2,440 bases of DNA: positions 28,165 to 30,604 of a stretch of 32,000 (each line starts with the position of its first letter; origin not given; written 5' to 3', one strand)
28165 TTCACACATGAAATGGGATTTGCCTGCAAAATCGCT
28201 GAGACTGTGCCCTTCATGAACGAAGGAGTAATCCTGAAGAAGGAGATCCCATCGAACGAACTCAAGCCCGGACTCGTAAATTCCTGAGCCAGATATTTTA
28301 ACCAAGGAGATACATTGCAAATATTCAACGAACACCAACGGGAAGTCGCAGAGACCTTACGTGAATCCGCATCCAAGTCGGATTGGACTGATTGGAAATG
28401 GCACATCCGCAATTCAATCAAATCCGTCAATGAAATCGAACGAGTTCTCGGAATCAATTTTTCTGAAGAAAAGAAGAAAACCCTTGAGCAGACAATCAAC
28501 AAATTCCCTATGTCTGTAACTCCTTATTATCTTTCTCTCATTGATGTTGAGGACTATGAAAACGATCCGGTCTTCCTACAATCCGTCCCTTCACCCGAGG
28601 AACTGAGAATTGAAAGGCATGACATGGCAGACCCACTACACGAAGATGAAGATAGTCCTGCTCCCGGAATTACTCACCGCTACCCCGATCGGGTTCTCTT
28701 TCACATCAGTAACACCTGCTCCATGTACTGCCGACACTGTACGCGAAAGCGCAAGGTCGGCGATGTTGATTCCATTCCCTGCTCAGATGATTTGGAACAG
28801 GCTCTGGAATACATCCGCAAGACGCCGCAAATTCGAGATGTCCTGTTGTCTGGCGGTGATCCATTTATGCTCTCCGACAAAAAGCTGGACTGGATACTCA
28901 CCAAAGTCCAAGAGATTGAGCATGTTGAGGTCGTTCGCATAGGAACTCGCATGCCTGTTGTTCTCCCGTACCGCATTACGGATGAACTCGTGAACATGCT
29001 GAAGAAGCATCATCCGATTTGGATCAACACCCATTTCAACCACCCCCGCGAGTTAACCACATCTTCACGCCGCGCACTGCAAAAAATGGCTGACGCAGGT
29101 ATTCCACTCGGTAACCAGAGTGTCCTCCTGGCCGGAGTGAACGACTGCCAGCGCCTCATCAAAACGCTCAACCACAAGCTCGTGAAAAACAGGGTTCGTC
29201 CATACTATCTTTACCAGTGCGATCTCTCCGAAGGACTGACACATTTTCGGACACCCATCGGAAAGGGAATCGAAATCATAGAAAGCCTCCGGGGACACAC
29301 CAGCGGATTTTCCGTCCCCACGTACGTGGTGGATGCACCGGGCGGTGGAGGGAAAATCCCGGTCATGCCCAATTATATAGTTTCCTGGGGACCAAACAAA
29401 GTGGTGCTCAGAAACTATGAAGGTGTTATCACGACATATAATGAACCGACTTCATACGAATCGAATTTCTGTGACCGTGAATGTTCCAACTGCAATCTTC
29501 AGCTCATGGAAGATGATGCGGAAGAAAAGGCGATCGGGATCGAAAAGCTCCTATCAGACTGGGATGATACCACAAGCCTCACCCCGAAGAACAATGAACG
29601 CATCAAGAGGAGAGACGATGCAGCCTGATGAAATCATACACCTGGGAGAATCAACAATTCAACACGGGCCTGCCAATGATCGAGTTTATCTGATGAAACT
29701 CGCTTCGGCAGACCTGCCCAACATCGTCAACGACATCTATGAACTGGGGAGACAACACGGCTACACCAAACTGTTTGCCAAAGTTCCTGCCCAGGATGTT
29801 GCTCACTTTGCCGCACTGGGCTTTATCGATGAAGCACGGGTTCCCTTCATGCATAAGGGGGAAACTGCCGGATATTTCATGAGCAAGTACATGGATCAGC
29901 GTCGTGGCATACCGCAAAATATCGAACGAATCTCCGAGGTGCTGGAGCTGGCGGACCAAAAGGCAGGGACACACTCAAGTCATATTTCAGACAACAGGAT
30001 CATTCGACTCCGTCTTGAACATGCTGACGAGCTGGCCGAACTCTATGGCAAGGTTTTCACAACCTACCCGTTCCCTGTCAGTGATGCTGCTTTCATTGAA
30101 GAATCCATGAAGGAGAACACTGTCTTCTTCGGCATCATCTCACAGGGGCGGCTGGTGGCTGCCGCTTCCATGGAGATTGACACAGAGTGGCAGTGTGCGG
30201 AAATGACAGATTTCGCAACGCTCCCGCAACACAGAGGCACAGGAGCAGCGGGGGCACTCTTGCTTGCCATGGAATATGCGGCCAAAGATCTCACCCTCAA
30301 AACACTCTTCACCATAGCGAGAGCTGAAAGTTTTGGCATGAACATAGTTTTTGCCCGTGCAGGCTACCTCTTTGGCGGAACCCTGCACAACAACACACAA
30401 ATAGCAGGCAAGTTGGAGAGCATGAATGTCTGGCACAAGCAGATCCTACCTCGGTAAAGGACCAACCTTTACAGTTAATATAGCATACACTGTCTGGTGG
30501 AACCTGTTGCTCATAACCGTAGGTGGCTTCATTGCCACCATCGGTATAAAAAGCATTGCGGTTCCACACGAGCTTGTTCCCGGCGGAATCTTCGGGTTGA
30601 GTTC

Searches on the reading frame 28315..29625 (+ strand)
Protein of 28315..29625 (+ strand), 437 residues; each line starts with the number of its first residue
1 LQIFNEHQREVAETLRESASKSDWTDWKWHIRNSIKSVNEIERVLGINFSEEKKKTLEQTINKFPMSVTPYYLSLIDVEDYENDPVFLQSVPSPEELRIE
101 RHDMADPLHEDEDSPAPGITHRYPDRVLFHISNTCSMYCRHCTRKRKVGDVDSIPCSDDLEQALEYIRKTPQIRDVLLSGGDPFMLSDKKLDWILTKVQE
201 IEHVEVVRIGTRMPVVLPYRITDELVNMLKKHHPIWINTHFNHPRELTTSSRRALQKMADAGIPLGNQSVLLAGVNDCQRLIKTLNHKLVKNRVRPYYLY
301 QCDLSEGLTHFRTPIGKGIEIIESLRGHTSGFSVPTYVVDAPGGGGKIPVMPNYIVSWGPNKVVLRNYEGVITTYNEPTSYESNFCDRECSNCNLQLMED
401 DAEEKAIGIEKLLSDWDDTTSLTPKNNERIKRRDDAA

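Call 7: search_protein_families(library=pfam, proteins=[window:28315-29625:+], max_evalue=0.001)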
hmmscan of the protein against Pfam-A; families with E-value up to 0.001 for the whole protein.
window:28315-29625:+ (437 aa): 3 families
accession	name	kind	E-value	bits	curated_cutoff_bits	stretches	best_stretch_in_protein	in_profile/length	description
PF12544.13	LAM_C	-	1.2e-44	151.9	26.7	1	322-435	1-109/127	Lysine-2,3-aminomutase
PF04055.27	Radical_SAM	-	1.6e-12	48.3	29.5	1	131-279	3-158/166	Radical SAM superfamily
PF13353.11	Fer4_12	-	3.1e-05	24.7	22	1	132-201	12-80/137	4Fe-4S single cluster domain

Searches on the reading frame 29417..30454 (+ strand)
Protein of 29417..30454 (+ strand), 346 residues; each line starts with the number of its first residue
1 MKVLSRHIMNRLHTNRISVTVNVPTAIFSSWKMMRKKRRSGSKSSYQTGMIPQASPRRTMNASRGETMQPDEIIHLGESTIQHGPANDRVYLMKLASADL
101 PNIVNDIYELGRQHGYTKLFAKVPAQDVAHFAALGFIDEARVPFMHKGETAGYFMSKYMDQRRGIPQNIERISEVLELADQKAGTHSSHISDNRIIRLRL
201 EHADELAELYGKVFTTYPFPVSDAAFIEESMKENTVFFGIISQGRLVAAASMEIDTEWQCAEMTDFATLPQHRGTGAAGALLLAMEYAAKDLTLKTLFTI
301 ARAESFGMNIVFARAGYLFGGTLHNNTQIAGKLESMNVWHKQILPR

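Call 7: search_protein_families(library=pfam, proteins=[window:29417-30454:+], max_evalue=0.001)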
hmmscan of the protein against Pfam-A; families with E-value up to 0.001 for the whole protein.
window:29417-30454:+ (346 aa): 2 families
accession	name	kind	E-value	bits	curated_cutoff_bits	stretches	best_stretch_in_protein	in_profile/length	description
PF00583.31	Acetyltransf_1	-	1.6e-07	32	20.7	1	215-301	10-100/116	Acetyltransferase (GNAT) family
PF13508.13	Acetyltransf_7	-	0.00035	21.3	27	1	236-297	4-65/84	Acetyltransferase (GNAT) domain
